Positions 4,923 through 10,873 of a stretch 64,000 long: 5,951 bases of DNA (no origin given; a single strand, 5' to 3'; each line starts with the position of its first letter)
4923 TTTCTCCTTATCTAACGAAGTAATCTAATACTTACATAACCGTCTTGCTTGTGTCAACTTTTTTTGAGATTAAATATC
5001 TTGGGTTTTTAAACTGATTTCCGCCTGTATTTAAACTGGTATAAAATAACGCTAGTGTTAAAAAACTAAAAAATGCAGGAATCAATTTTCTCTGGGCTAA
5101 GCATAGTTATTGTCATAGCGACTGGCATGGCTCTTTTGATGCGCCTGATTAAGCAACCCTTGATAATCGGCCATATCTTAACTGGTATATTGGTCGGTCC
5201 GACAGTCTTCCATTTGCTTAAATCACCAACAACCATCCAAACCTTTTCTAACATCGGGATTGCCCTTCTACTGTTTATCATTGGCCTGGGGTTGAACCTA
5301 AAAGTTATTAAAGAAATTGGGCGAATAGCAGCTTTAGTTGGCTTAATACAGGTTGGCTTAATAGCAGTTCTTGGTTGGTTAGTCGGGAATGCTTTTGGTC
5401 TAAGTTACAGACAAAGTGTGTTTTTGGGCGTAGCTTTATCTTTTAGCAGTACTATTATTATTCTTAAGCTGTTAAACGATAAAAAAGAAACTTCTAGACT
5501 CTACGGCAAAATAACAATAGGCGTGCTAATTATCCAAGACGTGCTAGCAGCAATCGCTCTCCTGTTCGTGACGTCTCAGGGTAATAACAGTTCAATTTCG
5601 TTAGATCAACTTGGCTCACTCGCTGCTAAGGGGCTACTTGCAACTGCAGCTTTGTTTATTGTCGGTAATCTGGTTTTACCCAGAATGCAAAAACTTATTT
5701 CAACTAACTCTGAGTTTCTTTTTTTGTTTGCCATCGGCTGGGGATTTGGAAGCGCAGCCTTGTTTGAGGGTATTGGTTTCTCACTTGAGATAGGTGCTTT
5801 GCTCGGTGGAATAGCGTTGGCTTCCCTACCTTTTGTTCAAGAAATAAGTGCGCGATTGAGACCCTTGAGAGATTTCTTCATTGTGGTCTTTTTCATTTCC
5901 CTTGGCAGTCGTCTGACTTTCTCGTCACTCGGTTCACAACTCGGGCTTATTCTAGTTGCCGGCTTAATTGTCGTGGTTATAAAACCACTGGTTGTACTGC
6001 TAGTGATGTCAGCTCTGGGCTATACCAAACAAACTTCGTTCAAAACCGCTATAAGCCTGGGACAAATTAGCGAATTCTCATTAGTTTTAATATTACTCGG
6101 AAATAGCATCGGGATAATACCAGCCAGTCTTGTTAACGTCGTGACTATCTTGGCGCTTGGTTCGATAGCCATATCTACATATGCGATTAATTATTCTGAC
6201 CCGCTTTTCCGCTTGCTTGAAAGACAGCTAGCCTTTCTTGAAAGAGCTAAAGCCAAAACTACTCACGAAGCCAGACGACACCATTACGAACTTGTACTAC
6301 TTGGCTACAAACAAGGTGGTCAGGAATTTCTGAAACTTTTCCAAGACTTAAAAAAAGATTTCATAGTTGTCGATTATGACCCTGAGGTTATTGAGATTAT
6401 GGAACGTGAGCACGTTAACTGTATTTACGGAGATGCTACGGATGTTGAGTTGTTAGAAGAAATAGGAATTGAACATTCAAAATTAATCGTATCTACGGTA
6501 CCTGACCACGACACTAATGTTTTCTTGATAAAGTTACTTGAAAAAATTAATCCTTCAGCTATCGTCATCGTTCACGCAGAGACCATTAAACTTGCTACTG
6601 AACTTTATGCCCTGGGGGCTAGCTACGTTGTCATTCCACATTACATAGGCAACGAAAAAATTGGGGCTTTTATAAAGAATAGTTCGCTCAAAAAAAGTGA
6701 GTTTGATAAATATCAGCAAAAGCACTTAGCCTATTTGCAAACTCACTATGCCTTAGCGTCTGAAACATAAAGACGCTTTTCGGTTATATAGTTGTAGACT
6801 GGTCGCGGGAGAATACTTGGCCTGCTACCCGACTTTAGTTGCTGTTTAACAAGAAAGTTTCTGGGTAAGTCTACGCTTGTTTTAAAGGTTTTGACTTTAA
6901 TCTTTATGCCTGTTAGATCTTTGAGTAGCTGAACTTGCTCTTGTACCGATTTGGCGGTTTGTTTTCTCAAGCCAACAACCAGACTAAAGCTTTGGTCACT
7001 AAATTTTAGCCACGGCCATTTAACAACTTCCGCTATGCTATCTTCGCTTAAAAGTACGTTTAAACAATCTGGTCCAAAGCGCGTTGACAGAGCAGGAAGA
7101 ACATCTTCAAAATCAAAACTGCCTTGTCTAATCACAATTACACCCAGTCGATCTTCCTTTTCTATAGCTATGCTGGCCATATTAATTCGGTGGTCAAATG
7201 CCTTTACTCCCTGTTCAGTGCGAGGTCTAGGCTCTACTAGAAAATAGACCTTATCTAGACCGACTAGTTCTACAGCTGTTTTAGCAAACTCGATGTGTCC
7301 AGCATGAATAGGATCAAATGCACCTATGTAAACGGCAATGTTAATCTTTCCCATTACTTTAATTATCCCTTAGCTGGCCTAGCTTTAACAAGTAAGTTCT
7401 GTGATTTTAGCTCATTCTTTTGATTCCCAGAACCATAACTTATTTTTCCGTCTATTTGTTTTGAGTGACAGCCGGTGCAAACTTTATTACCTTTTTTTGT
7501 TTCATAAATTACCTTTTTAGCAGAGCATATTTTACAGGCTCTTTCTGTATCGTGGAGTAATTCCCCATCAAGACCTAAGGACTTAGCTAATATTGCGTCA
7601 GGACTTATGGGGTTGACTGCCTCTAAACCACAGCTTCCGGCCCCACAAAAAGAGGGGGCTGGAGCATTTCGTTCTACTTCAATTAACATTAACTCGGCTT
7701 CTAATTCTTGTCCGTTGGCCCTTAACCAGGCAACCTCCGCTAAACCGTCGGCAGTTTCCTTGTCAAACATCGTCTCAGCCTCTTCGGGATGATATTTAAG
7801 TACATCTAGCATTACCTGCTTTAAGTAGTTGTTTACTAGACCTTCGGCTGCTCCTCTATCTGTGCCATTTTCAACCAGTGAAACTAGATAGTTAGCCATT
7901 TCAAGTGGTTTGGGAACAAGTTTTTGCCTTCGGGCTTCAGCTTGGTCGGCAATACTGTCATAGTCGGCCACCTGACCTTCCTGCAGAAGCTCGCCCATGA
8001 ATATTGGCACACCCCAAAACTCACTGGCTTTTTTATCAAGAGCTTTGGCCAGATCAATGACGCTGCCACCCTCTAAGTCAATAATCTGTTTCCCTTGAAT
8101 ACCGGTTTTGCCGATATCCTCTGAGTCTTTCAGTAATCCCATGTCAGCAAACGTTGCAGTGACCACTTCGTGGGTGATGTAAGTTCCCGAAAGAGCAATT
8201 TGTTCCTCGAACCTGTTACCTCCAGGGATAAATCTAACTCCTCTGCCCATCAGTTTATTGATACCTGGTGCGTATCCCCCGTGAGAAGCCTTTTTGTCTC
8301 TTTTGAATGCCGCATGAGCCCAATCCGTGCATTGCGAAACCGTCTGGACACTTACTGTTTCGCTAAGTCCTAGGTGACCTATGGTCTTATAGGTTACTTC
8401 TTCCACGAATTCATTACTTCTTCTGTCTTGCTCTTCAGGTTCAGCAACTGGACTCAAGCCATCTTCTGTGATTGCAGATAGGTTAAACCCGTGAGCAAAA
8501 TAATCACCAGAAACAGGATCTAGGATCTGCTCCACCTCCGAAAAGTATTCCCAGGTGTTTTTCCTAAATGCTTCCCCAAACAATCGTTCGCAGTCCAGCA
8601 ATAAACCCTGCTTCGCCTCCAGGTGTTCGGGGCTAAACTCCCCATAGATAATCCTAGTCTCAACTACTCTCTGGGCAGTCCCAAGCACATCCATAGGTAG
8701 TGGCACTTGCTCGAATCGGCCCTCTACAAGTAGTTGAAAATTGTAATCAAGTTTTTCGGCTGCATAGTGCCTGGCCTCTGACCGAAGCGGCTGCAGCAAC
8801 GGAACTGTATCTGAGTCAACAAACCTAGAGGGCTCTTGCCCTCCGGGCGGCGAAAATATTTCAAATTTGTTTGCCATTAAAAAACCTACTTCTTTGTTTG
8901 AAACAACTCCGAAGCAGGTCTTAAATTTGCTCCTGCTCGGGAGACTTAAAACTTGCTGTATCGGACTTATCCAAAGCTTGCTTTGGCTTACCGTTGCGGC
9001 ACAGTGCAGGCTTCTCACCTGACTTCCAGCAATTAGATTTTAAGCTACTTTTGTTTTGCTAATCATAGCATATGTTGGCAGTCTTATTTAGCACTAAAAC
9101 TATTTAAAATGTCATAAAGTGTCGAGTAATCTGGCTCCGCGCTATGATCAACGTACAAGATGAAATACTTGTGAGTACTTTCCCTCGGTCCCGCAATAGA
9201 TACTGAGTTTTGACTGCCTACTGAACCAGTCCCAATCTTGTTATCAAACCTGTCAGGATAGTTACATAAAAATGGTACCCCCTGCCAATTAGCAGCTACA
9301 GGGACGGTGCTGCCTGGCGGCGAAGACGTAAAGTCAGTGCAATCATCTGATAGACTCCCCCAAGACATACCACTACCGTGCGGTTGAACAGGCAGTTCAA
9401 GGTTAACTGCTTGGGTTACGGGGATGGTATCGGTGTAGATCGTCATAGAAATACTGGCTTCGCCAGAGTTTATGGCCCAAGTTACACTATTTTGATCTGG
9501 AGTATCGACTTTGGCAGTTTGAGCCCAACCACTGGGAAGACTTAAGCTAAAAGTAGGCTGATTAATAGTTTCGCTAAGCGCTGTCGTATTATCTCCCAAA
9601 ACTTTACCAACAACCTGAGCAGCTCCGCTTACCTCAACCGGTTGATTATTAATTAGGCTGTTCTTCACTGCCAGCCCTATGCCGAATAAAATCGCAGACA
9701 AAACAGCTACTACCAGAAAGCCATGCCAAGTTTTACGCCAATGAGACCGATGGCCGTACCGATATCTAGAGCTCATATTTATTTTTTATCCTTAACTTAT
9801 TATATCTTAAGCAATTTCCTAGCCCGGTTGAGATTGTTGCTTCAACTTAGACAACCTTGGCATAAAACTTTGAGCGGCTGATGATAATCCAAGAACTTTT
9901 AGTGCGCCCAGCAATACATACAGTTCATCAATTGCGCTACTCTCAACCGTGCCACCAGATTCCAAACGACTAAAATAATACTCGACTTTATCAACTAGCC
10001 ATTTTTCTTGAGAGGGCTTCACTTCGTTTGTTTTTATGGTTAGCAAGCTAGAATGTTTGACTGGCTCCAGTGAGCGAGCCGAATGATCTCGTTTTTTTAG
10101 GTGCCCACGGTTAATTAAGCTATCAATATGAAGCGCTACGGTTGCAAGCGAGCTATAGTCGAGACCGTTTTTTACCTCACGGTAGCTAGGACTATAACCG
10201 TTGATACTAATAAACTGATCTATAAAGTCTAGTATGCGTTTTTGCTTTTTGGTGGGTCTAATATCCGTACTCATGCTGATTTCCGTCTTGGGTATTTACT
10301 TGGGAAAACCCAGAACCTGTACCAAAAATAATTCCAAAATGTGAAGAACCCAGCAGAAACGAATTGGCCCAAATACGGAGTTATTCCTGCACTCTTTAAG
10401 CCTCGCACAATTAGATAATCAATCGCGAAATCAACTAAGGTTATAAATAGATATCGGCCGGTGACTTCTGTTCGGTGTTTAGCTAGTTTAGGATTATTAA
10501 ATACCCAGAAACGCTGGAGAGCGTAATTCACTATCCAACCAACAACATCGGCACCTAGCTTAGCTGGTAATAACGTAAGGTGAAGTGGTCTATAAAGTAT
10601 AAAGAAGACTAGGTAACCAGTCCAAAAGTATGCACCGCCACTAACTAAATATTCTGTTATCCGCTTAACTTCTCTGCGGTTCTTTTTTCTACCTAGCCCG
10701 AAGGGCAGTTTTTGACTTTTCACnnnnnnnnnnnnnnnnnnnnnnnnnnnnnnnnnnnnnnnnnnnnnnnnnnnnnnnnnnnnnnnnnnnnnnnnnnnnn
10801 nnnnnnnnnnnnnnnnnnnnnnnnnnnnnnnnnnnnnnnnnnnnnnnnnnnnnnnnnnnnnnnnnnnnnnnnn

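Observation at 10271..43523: About 30 kb, half of the window, is devoted to one composite envelope-glycan locus combining two assembly logics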

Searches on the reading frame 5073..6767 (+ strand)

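Call 9: search_protein_families(library=ncbifam, proteins=[window:5073-6767:+], max_evalue=0.01)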
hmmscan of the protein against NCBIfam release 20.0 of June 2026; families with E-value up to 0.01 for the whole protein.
window:5073-6767:+ (565 aa): 13 families
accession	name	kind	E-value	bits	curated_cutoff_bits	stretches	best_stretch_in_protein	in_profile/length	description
NF002924.0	PRK03562.1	equivalog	6.3e-55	186.8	752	1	30-517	31-515/623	glutathione-regulated potassium-efflux system protein KefC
NF002973.0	PRK03659.1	equivalog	7.7e-47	160.1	804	1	23-515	24-511/602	glutathione-regulated potassium-efflux system protein KefB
TIGR00932.1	2a37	subfamily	3.6e-44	151.3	238.3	1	16-281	4-274/275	monovalent cation:proton antiporter-2 (CPA2) family protein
NF045626.1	FeTrans_MagA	equivalog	6.4e-40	137.3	700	1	10-370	12-372/386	iron transporter MagA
NF007950.1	PRK10669.1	equivalog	4.8e-35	121.4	700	1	12-521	14-534/547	YbaL family putative K(+) efflux transporter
NF007039.0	PRK09496.3-2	equivalog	3.7e-09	35.9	293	1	424-538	20-139/446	Trk system potassium transporter TrkA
NF007038.0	PRK09496.2-6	equivalog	4.5e-07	29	374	1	408-541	4-142/445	Trk system potassium transporter TrkA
NF007041.0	PRK09496.3-4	equivalog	7.5e-07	28.2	386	1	388-538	211-362/450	Trk system potassium transporter TrkA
NF007034.0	PRK09496.2-1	subfamily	3.1e-06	26.4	344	1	426-487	21-83/445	Trk system potassium transporter TrkA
NF007043.0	PRK09496.3-6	equivalog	1.8e-05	23.7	384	1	416-491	243-319/445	Trk system potassium transporter TrkA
NF007036.0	PRK09496.2-3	subfamily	7.9e-05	21.6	407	1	401-510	227-338/448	Trk system potassium transporter TrkA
NF007828.0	PRK10537.1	equivalog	0.00022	20.3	425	1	393-532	241-376/403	voltage-gated potassium channel protein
NF007032.0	PRK09496.1-4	equivalog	0.00093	18.2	309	1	407-492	3-89/457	Trk system potassium transporter TrkA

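Call 10: search_protein_families(library=pfam, proteins=[window:5073-6767:+], max_evalue=10)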
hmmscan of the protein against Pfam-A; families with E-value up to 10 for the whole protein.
window:5073-6767:+ (565 aa): 3 families
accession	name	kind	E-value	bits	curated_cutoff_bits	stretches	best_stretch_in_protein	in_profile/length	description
PF00999.27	Na_H_Exchanger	-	2.8e-52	178.3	26.2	1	14-368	2-365/375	Sodium/hydrogen exchanger, transmembrane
PF02254.24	TrkA_N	-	1.7e-23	83.6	23.8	1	408-522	2-116/116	TrkA-N domain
PF10710.14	DUF2512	-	0.019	15.1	26.5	1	151-245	6-94/136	Protein of unknown function (DUF2512)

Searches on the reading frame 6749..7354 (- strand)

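Call 10: search_protein_families(library=pfam, proteins=[window:6749-7354:-], max_evalue=10)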
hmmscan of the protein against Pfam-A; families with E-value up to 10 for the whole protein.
window:6749-7354:- (202 aa): 2 families
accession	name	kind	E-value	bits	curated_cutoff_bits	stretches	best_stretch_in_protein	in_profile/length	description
PF01467.32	CTP_transf_like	-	2.8e-09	37.7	21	1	8-114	1-96/133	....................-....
PF06574.18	FAD_syn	-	0.017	15.4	27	1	5-46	7-51/158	FAD synthetase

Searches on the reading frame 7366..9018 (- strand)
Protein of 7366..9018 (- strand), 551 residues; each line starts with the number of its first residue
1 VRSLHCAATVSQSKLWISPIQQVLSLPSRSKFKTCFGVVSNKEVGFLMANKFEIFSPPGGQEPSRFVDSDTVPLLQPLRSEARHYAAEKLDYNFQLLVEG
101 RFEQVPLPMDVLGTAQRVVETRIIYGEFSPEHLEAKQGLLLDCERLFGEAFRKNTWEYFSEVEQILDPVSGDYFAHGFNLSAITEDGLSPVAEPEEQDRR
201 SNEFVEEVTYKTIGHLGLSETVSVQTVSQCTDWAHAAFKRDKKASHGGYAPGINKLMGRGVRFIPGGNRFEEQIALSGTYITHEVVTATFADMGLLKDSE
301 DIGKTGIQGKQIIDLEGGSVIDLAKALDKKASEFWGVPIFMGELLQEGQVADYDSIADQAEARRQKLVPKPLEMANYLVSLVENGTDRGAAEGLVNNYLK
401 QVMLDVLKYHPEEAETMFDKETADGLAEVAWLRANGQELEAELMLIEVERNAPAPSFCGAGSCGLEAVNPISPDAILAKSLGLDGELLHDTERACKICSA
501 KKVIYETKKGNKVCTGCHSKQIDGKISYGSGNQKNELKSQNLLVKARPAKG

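Call 6: search_protein_families(library=pfam, proteins=[window:7366-9018:-])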
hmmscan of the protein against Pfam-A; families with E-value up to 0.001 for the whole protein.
window:7366-9018:- (551 aa): 0 families

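Call 10: search_protein_families(library=pfam, proteins=[window:7366-9018:-], max_evalue=10)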
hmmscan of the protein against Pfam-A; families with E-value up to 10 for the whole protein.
window:7366-9018:- (551 aa): 4 families
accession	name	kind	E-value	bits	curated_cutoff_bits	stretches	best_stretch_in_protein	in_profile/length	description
PF08271.17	Zn_Ribbon_TF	-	0.014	15.3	29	1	494-519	2-27/43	TFIIB zinc-binding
PF01052.25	FliMN_C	-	0.1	13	23.8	1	302-346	14-59/73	Type III flagellar switch regulator (C-ring) FliN C-term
PF09699.15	Paired_CXXCH_1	-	0.18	12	20.6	1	504-521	24-39/41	Doubled CXXCH motif (Paired_CXXCH_1)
PF17736.7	Ig_C17orf99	-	0.24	11.9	26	1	499-550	5-56/95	C17orf99 Ig domain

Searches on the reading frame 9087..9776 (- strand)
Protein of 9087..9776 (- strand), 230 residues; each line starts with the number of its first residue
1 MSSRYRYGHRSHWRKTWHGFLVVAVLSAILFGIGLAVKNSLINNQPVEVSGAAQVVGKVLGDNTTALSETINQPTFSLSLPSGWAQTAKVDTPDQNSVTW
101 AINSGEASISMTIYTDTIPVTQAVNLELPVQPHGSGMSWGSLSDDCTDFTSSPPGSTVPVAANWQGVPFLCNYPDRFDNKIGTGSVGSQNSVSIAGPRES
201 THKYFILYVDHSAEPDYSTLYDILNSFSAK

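Call 6: search_protein_families(library=pfam, proteins=[window:9087-9776:-])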
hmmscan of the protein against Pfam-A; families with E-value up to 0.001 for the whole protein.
window:9087-9776:- (230 aa): 0 families

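Call 10: search_protein_families(library=pfam, proteins=[window:9087-9776:-], max_evalue=10)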
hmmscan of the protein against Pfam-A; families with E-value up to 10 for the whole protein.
window:9087-9776:- (230 aa): 1 family
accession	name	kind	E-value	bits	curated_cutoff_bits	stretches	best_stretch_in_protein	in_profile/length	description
PF21331.3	Isoamylase_C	-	0.027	15.4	27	1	85-147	12-72/107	Isoamylase, C-terminal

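Call 75: search_protein_families(library=phrogs, proteins=[window:9087-9776:-], max_evalue=0.01)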
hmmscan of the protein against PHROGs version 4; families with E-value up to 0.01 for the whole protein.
window:9087-9776:- (230 aa): 0 families

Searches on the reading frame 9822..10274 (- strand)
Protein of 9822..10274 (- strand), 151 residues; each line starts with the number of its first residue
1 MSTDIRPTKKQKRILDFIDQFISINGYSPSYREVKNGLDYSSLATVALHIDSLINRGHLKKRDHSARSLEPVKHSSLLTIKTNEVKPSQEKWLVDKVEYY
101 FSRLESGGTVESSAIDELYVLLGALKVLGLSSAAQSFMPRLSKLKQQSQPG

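Call 3: search_protein_families(library=pfam, proteins=[window:9822-10274:-])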
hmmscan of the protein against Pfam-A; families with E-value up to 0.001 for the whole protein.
window:9822-10274:- (151 aa): 1 family
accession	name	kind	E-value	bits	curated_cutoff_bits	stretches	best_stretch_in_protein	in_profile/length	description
PF01726.22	LexA_DNA_bind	-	5.5e-12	45.7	23.7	1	8-67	5-64/65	LexA DNA binding domain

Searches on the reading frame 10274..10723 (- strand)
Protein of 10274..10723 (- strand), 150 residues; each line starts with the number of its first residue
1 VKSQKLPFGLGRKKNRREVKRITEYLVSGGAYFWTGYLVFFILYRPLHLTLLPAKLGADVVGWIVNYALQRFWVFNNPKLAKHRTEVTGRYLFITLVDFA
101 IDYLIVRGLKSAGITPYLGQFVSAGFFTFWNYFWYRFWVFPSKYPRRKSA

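Call 3: search_protein_families(library=pfam, proteins=[window:10274-10723:-])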
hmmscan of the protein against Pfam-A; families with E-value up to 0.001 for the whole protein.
window:10274-10723:- (150 aa): 1 family
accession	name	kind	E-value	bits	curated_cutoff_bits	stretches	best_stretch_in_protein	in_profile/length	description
PF04138.20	GtrA_DPMS_TM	-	3.6e-15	56.6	26.1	1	25-140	2-117/117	GtrA/DPMS, transmembrane domain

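Call 39: search_protein_families(library=ncbifam, proteins=[window:10274-10723:-], max_evalue=1e-8)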
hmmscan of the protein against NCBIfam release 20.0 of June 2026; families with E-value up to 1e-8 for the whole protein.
window:10274-10723:- (150 aa): 0 families
